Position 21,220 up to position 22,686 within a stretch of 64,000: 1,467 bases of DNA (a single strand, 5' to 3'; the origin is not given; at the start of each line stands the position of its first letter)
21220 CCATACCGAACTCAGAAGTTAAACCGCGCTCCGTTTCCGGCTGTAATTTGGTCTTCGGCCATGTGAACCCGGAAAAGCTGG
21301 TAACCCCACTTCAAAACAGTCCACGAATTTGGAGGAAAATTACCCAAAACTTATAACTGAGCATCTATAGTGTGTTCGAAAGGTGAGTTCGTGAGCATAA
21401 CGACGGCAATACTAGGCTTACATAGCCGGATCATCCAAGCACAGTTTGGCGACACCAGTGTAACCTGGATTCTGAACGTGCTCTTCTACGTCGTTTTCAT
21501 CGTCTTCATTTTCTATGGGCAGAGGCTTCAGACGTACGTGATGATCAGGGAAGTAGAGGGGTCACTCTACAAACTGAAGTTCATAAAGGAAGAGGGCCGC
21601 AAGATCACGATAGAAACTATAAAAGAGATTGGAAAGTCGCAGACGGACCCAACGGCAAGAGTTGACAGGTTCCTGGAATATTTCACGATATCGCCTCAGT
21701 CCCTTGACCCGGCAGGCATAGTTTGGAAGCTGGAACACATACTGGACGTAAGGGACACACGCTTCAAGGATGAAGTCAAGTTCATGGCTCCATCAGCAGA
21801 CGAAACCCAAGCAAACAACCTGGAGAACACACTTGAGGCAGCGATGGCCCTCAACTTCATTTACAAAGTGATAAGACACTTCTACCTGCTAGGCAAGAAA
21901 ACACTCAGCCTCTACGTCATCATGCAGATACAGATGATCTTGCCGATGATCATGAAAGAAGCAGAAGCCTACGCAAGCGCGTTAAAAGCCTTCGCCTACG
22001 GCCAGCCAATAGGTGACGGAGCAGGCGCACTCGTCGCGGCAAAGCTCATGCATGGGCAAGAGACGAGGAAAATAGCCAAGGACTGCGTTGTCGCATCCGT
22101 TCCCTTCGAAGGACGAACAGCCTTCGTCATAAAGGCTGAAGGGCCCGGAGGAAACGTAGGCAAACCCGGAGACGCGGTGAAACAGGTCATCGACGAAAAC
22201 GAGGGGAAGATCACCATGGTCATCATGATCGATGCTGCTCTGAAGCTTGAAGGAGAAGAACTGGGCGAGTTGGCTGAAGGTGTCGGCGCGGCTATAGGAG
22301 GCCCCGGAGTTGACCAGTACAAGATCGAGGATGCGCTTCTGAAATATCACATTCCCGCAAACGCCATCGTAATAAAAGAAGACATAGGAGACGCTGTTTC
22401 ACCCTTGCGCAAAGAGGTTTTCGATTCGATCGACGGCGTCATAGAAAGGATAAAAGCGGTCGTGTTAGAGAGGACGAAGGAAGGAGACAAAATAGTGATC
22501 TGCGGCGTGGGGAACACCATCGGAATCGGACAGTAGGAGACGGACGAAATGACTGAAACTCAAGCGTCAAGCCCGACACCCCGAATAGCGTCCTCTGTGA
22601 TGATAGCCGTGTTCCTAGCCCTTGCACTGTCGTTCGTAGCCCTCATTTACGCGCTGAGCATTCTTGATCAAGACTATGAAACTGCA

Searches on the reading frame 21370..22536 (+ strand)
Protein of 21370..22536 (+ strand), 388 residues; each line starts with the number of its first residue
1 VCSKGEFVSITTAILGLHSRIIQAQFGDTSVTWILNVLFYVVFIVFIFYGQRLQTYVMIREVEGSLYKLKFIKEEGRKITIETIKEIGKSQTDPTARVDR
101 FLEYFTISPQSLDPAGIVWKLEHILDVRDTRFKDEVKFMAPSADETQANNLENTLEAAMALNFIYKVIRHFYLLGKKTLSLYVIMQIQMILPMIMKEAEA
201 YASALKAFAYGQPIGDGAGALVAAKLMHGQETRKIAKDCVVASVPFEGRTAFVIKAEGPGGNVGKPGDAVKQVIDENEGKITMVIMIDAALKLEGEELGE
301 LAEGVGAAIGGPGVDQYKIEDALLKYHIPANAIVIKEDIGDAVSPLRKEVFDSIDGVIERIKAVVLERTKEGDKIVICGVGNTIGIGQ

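Call 96: search_protein_families(library=pfam, proteins=[window:21370-22536:+], max_evalue=0.00001)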
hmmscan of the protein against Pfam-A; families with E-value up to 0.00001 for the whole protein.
window:21370-22536:+ (388 aa): 2 families
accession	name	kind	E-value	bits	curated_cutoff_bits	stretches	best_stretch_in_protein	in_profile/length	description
PF23542.1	DUF1512_C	-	2.1e-60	204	25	1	214-386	1-174/175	Domain of unknown function (DUF1512) C-terminal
PF07431.17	DUF1512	-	3e-57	193.6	25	1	34-208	2-175/177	Protein of unknown function (DUF1512) N-terminal domain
